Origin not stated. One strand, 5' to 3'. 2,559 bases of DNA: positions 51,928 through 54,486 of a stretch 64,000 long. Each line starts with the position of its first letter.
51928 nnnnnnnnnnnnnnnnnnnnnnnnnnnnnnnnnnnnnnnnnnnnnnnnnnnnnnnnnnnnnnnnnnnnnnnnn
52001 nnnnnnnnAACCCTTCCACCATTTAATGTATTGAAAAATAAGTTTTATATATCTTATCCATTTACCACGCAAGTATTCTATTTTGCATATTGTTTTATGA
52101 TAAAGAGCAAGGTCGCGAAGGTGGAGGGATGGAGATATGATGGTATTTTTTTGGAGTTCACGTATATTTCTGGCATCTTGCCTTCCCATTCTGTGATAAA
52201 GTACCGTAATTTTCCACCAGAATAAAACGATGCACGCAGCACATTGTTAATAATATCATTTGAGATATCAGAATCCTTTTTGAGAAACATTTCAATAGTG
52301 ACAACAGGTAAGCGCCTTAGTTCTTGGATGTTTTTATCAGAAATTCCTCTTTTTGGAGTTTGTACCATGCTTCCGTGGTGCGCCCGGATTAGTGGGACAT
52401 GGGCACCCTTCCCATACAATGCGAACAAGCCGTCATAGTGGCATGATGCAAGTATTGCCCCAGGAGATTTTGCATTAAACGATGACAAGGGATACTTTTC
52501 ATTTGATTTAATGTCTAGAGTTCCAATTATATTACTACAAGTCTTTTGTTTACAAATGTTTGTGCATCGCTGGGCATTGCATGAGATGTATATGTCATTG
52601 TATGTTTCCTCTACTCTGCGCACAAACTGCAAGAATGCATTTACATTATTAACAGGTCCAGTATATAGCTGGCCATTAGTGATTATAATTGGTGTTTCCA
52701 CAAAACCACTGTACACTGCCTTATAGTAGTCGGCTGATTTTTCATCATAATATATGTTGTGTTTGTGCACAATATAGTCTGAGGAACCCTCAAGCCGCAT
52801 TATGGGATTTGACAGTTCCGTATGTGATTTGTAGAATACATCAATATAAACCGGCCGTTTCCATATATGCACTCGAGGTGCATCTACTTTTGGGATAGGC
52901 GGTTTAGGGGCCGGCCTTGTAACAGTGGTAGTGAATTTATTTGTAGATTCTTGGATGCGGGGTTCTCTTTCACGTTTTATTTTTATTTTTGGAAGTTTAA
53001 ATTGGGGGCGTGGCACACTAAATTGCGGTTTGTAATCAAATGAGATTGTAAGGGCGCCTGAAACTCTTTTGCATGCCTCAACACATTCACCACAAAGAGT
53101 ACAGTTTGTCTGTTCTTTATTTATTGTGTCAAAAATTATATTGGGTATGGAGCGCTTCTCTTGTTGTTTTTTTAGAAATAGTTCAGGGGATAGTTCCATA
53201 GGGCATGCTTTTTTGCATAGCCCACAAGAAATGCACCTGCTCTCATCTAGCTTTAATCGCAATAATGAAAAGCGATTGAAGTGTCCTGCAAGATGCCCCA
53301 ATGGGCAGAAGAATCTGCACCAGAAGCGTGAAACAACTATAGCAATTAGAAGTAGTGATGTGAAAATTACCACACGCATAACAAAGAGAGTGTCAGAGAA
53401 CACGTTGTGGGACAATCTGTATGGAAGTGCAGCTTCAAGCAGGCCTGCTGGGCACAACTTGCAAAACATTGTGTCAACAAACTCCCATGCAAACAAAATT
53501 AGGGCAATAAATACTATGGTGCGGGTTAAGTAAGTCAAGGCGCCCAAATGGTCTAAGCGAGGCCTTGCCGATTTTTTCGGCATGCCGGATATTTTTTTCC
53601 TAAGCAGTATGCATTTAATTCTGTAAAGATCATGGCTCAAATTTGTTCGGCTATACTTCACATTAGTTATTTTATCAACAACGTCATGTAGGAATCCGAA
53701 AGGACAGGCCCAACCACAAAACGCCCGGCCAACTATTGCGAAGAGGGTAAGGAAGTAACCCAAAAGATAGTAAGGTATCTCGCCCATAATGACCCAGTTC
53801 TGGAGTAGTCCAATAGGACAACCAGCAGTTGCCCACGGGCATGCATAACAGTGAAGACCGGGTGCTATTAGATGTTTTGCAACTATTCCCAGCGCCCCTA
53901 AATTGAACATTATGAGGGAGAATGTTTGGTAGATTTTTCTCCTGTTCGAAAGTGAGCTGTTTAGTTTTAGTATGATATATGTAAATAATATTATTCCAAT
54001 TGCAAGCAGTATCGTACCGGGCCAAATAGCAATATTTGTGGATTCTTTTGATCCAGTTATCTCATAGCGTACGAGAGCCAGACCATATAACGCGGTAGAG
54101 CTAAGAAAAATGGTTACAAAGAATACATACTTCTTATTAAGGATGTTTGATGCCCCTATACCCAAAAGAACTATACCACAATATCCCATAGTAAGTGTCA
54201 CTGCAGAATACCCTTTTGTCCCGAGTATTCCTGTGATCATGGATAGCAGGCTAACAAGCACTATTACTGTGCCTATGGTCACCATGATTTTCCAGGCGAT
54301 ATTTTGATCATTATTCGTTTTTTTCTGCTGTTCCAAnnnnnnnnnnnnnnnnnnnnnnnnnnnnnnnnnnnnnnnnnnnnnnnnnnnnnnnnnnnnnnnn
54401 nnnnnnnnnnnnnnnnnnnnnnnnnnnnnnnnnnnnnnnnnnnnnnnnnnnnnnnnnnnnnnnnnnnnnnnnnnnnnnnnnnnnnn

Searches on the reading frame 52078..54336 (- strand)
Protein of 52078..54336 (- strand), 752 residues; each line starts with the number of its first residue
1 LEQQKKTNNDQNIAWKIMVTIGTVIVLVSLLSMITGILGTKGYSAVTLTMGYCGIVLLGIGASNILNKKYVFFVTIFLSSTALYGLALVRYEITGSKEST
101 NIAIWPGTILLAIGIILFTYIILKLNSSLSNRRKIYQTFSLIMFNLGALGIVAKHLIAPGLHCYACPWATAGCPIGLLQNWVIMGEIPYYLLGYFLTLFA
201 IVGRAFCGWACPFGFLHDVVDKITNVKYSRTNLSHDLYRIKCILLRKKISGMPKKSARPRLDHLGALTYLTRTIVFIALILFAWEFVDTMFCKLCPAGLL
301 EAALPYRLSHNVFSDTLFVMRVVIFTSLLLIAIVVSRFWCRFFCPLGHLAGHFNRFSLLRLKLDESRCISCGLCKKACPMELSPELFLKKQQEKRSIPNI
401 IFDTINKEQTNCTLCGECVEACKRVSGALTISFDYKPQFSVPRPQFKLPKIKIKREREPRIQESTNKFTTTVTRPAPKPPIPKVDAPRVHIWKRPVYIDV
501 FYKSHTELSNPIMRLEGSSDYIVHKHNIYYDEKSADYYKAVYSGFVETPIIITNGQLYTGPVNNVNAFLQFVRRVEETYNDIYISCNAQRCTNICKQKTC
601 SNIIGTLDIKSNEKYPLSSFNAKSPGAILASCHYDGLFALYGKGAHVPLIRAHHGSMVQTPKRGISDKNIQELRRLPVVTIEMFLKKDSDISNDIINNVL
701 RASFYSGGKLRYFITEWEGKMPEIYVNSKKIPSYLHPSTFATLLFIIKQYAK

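Call 37: search_protein_families(library=pfam, proteins=[window:52078-54336:-], max_evalue=0.001)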
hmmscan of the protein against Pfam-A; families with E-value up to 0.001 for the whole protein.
window:52078-54336:- (752 aa): 10 families
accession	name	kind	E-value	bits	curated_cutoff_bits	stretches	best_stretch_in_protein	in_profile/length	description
PF12801.12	Fer4_5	-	2e-13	50.5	22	2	195-228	12-45/48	4Fe-4S binding domain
PF13237.11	Fer4_10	-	2.8e-08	34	25.5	1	362-422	3-52/53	4Fe-4S dicluster domain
PF00037.32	Fer4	-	2.9e-08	33.6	21.1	1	363-380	3-20/24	4Fe-4S binding domain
PF13183.11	Fer4_8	-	1.3e-06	29.2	27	1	366-423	3-65/68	4Fe-4S dicluster domain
PF12838.12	Fer4_7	-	2.8e-06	28.1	27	1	367-423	1-49/52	4Fe-4S dicluster domain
PF13187.11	Fer4_9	-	1.4e-05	25.5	27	1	367-424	1-49/52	4Fe-4S dicluster domain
PF13459.11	Fer4_15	-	6.4e-05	24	22.4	0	362-389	2-24/66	4Fe-4S single cluster domain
PF12797.12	Fer4_2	-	0.00018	21.7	24.5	1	363-379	5-21/22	4Fe-4S binding domain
PF12837.12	Fer4_6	-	0.00018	21.7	25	0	364-380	5-21/24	4Fe-4S binding domain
PF13746.11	Fer4_18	-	0.00079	20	27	0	407-430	80-103/114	4Fe-4S dicluster domain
